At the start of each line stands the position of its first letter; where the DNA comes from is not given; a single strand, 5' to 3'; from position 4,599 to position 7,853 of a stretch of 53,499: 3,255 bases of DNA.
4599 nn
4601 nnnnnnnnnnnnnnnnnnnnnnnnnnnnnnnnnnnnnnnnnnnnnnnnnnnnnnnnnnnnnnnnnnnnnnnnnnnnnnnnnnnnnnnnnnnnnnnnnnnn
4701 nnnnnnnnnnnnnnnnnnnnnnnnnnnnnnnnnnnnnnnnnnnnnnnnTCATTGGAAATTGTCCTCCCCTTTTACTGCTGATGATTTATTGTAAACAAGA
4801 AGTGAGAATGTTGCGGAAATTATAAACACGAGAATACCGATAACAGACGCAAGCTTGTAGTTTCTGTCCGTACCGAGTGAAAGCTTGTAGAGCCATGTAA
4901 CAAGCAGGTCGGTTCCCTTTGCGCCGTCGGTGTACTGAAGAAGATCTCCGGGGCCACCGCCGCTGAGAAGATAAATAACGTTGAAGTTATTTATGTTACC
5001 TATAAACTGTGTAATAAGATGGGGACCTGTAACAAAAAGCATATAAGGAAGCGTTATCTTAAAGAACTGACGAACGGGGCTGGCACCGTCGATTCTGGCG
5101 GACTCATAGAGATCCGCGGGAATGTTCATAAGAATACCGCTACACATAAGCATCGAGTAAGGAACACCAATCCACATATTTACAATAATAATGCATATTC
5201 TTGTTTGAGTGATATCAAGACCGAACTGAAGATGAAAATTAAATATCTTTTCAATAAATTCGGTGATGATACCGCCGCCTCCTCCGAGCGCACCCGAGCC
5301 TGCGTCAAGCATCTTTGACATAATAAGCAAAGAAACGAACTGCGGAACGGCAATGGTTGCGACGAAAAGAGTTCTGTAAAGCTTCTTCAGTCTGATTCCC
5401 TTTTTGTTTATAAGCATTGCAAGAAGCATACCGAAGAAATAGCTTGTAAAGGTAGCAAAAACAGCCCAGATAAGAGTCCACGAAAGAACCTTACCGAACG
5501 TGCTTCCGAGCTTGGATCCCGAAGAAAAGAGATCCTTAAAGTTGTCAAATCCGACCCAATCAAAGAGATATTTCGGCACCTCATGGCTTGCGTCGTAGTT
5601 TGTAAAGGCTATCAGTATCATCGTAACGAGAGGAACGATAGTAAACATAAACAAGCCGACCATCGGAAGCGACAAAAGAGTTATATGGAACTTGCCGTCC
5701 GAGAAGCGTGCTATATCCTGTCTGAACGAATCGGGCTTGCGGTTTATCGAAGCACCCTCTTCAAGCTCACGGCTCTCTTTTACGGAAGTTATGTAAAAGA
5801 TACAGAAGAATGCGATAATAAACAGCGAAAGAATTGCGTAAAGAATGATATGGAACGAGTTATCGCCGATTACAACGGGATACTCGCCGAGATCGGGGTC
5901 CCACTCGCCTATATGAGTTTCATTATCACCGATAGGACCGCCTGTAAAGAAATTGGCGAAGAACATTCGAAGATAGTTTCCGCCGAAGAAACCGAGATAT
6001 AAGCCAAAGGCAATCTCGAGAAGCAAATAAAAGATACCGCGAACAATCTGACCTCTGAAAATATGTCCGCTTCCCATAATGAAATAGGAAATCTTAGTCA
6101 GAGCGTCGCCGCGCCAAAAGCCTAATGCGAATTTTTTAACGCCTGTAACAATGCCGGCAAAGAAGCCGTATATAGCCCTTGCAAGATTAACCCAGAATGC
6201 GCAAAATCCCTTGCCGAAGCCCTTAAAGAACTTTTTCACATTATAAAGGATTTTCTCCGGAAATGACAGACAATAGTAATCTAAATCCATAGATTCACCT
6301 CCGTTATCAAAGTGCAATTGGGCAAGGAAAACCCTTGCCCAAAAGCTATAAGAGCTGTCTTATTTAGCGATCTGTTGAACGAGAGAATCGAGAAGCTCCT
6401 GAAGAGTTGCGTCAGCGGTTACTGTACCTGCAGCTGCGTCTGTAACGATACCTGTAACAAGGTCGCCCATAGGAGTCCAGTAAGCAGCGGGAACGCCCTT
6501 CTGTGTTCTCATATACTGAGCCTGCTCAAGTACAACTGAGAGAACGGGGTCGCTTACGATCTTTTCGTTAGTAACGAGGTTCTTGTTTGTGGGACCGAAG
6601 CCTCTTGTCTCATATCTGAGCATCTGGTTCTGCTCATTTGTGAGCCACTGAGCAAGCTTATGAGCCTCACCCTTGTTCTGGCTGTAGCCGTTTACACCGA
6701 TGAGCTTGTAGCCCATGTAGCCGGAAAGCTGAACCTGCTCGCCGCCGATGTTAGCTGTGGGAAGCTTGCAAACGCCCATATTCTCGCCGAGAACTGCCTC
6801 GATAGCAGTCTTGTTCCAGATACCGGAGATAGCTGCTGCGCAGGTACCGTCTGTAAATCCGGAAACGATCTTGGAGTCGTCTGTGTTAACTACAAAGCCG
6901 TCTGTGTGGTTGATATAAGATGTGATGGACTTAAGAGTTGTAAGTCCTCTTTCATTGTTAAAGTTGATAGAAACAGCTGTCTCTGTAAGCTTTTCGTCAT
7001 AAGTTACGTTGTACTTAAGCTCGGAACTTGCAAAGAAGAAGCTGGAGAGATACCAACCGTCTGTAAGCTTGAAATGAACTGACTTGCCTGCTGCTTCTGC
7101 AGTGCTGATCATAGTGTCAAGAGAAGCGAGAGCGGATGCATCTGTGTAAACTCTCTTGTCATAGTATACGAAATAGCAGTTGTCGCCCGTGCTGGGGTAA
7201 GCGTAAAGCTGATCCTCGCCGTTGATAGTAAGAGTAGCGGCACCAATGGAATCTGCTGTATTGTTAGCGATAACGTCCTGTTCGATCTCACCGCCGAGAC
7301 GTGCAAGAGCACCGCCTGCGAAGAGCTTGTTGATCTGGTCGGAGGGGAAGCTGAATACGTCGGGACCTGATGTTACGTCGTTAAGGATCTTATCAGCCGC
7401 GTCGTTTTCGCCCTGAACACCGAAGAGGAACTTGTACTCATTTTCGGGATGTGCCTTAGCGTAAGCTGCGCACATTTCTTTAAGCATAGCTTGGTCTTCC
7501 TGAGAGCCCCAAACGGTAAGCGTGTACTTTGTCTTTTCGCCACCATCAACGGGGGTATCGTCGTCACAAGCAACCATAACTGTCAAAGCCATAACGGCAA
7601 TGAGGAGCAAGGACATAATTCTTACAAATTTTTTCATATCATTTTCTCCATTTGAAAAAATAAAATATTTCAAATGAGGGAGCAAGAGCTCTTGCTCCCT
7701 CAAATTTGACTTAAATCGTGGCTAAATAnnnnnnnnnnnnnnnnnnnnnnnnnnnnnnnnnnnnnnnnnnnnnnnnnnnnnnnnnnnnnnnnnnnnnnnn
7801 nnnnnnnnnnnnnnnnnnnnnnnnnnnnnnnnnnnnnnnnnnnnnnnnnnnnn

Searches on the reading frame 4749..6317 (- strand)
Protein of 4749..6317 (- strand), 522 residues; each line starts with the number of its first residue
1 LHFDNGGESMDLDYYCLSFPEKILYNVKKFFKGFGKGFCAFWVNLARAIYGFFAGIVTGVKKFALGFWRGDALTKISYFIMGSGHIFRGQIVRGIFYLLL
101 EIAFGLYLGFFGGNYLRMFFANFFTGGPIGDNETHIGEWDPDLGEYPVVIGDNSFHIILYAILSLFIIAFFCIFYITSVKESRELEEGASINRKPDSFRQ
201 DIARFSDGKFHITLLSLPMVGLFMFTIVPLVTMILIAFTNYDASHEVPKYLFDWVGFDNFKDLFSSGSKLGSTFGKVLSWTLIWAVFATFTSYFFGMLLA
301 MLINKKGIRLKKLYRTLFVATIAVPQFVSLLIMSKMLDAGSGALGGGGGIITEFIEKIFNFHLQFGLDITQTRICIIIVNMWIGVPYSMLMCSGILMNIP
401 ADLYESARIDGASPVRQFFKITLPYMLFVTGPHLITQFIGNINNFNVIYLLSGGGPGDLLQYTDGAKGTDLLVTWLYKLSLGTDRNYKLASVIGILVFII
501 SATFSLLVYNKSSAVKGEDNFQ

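Call 7: search_protein_families(library=pfam, proteins=[window:4749-6317:-], max_evalue=0.01)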
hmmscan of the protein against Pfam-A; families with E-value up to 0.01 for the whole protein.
window:4749-6317:- (522 aa): 1 family
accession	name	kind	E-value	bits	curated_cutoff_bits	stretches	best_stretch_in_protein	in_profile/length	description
PF00528.27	BPD_transp_1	-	1.4e-18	67.7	26.4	1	294-508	3-174/184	Binding-protein-dependent transport system inner membrane component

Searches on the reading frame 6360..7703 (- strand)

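Call 7: search_protein_families(library=pfam, proteins=[window:6360-7703:-], max_evalue=0.01)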
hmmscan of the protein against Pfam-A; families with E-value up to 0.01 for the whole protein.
window:6360-7703:- (447 aa): 2 families
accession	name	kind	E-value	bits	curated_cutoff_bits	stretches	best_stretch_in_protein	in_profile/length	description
PF13416.11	SBP_bac_8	-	5.9e-27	95.6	27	1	76-386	1-275/279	Bacterial extracellular solute-binding protein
PF01547.30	SBP_bac_1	-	2e-14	54.8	26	1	67-361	3-307/307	Bacterial extracellular solute-binding protein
